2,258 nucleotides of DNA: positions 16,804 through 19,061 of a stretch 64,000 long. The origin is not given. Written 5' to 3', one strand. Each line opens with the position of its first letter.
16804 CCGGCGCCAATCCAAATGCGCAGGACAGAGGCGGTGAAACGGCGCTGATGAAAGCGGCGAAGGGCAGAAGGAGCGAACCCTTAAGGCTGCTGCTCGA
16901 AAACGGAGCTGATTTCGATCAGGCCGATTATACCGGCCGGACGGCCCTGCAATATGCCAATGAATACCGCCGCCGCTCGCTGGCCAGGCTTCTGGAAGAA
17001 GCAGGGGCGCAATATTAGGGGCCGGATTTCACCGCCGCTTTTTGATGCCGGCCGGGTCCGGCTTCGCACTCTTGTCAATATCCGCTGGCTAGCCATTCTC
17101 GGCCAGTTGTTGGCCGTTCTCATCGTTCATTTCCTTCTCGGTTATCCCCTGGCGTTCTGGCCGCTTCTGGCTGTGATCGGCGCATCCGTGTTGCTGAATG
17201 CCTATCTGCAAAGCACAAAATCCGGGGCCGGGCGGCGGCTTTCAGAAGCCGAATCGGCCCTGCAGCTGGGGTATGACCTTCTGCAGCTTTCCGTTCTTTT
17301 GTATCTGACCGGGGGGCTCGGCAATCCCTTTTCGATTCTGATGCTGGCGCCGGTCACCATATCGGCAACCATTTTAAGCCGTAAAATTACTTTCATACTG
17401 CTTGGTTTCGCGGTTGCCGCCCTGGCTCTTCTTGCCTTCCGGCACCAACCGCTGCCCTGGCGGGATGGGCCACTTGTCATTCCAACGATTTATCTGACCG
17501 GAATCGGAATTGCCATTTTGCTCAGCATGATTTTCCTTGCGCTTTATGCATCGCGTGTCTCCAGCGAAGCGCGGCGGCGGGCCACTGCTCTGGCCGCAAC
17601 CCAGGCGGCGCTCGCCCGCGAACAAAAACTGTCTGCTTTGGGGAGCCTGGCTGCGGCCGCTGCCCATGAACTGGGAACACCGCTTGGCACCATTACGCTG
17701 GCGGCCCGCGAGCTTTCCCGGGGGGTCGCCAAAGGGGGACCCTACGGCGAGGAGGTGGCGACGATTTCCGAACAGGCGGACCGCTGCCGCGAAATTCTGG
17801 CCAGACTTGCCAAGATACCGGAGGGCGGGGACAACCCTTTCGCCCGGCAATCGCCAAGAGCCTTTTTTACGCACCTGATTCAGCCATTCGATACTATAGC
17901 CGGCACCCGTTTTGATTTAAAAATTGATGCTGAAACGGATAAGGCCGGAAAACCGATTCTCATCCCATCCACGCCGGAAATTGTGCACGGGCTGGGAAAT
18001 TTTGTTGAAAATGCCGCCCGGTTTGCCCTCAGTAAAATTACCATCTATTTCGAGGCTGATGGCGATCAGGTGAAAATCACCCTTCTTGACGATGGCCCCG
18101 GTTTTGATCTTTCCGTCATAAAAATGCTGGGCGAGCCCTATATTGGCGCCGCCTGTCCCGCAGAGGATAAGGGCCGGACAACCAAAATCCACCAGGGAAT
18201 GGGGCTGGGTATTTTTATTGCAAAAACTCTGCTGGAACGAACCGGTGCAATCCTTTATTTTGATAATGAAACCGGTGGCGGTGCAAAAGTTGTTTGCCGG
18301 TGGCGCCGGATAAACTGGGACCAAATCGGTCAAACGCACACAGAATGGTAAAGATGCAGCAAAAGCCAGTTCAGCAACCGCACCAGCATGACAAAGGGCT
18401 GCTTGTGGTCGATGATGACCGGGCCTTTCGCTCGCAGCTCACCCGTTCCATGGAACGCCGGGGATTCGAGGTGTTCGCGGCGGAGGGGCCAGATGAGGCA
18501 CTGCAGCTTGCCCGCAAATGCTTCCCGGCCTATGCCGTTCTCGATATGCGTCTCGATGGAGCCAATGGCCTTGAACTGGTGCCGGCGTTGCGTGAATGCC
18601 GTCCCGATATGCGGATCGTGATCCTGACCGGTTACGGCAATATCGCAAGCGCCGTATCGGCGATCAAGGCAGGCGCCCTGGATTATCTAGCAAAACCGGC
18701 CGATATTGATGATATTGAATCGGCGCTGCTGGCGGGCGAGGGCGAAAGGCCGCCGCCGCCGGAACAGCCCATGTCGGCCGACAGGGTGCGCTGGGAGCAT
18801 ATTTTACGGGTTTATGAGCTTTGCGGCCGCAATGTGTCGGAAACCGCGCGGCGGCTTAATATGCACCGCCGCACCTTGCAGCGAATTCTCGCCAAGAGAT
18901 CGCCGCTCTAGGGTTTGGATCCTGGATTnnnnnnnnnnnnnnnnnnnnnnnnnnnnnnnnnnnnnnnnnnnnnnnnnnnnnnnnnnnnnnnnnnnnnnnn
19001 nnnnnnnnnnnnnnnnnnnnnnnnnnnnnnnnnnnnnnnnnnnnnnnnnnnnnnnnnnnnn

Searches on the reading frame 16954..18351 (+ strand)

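Call 3: search_protein_families(library=pfam, proteins=[window:16954-18351:+], max_evalue=1)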
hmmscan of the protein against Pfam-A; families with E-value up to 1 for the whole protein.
window:16954-18351:+ (465 aa): 4 families
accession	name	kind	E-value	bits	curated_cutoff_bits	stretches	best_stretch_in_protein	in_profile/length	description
PF02518.31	HATPase_c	-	3.7e-12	47.1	26.4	1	343-450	6-107/111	Histidine kinase-, DNA gyrase B-, and HSP90-like ATPase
PF00512.31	HisKA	-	1.4e-07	31.9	26.9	1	229-285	2-57/66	His Kinase A (phospho-acceptor) domain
PF25323.1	6TM_PilS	-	4.8e-05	23.6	27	1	36-206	10-185/189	PilS-like transmembrane domain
PF13581.12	HATPase_c_2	-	0.0014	19.1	27.4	1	349-435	42-113/127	Histidine kinase-like ATPase domain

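Call 4: search_protein_families(library=ncbifam, proteins=[window:16954-18351:+], max_evalue=1)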
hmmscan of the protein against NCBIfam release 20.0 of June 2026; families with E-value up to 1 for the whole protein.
window:16954-18351:+ (465 aa): 44 families (the best 25 are shown)
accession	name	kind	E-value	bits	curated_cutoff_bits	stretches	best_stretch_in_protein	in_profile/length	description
NF033792.0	ActS_PrrB_HisK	equivalog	7.9e-143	476.3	350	1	32-453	5-420/423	ActS/PrrB/RegB family redox-sensitive histidine kinase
NF045988.1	HisKinRegBRhodob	equivalog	6.4e-111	370.9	570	1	33-440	16-420/462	sensor histidine kinase RegB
NF040750.1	tetrathio_HK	equivalog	1.9e-14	53.1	750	1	188-440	297-542/555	tetrathionate respiration histidine kinase TtrS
NF007688.0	PRK10364.1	equivalog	1e-10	40.9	479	1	181-446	199-445/460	two-component system sensor histidine kinase ZraS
NF008468.0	PRK11360.1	equivalog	2.7e-10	39.3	646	1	211-447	378-603/616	two-component system sensor histidine kinase AtoS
TIGR02966.1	phoR_proteo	equivalog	4e-10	39.2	334.2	1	234-447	119-330/333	phosphate regulon sensor histidine kinase PhoR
NF007898.0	PRK10604.1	equivalog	2e-09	37.1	478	1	346-452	323-423/433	two-component system sensor histidine kinase RstB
NF007004.0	PRK09467.1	equivalog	4.4e-09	35.7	415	1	234-446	237-430/440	two-component system sensor histidine kinase EnvZ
NF008312.0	PRK11100.1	equivalog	4.9e-08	32.2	356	1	233-450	260-472/477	two-component system sensor histidine kinase CreC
NF007007.0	PRK09470.1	equivalog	3.3e-07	29.6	486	1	223-434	239-442/463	envelope stress sensor histidine kinase CpxA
NF038348.1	T2SS_HK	subfamily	3.5e-07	29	450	2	351-445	480-566/574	histidine kinase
TIGR02938.1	nifL_nitrog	equivalog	3.8e-06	25.7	242.45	2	208-263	255-310/494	nitrogen fixation negative regulator NifL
NF008077.0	PRK10815.1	equivalog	4.7e-06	25.6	497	1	342-452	380-480/488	two-component system sensor histidine kinase PhoQ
NF041777.1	sens_FixL_Rhizob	equivalog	7.5e-06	24.9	850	2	205-253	238-286/485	sensor protein FixL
NF047794.1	HisKinPtgB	equivalog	1.1e-05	23.9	1000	1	209-432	422-635/656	two-component system sensor histidine kinase PgtB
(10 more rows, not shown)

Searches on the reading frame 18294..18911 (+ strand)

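Call 3: search_protein_families(library=pfam, proteins=[window:18294-18911:+], max_evalue=1)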
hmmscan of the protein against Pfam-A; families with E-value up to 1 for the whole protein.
window:18294-18911:+ (205 aa): 12 families
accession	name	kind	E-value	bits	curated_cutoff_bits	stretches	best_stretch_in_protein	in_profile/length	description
PF00072.30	Response_reg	-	9.9e-24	84.1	30.2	1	37-145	2-110/111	Response regulator receiver domain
PF13556.12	HTH_30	-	2.4e-06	27.7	27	1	170-197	4-31/59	PucR C-terminal helix-turn-helix domain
PF02954.25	HTH_8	-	0.00018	21.6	22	1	175-197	15-37/42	Bacterial regulatory protein, Fis family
PF13384.12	HTH_23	-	0.00029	21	24.6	1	164-200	5-39/50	Homeodomain-like domain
PF13551.12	HTH_29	-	0.0014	19.1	28.1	1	166-199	1-33/64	Winged helix-turn helix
PF13518.12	HTH_28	-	0.0089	16.5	25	1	178-200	12-34/52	Helix-turn-helix domain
PF20432.4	Xre-like-HTH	-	0.042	14.6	25.8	1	163-202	8-46/63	Antitoxin Xre-like helix-turn-helix domain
PF14980.11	TIP39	-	0.093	13.1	27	1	34-56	12-36/51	TIP39 peptide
PF02589.21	LUD_dom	-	0.11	12.6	22.6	1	48-87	3-46/189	LUD domain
PF11427.14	HTH_Tnp_Tc3_1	-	0.13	12.5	21.1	1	170-199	12-41/50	Tc3 transposase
PF13542.12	HTH_Tnp_ISL3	-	0.15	12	27.4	1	176-200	24-48/51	Helix-turn-helix domain of transposase family ISL3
PF24410.1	wHTH-HSP90_Na-assoc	-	0.21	12.4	23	1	160-188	21-50/55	wHTH-Hsp90_Na associated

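Call 4: search_protein_families(library=ncbifam, proteins=[window:18294-18911:+], max_evalue=1)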
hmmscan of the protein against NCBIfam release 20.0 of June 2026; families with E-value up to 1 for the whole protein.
window:18294-18911:+ (205 aa): 93 families (the best 25 are shown)
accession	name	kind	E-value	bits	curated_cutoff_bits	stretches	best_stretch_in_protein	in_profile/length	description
NF033791.1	ActR_PrrA_rreg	equivalog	1e-82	276.3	250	1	33-204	1-172/173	ActR/PrrA/RegA family redox response regulator transcription factor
TIGR01818.1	ntrC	equivalog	9.7e-21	74.1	558.6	1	37-142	2-107/463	nitrogen regulation protein NR(I)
NF051870.1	NAssimRespRegNtrX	equivalog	1.6e-20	73.4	600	1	36-140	4-110/452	nitrogen assimilation response regulator NtrX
NF008469.0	PRK11361.1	equivalog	3.4e-19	68.9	714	1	35-142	6-113/461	acetoacetate metabolism transcriptional regulator AtoC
NF045505.1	RR_RssB_Pseudo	equivalog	6.1e-18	65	700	1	33-137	5-109/394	two-component system response regulator RssB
NF006900.1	PRK09390.1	equivalog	8.4e-18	64.6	255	1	34-141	5-112/203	response regulator FixJ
NF011695.0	PRK15115.1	equivalog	2.6e-17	62.7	763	1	34-145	7-118/445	two-component system response regulator GlrR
NF008176.1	PRK10923.1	equivalog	4.5e-17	61.8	620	1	36-141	6-111/469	nitrogen regulation protein NR(I)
NF007689.0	PRK10365.1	equivalog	8.5e-17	61.1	760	1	35-145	7-117/441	sigma-54-dependent response regulator transcription factor ZraR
NF047793.1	ResRegPgtA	equivalog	3.5e-16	59.1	650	1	32-139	4-111/414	two-component system response regulator PgtA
TIGR02915.1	PEP_resp_reg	equivalog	3.7e-15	55.7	502.6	1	36-142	1-110/445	PEP-CTERM-box response regulator transcription factor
NF045944.1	ResRegRpaBCyano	equivalog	3.8e-15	55.9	330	1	37-144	1-107/229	response regulator transcription factor RpaB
NF007005.1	PRK09468.1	equivalog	8.1e-15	54.9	331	1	33-141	3-111/237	osmolarity response regulator transcription factor OmpR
NF053512.1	nitric_RR_NosR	exception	8.8e-15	54.6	400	1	36-141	1-107/422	response regulator c-di-GMP phosphodiesterase, NosR family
NF040749.1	tetrathio_RR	equivalog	1.1e-14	54.6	290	1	38-148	4-114/191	tetrathionate respiration response regulator TtrR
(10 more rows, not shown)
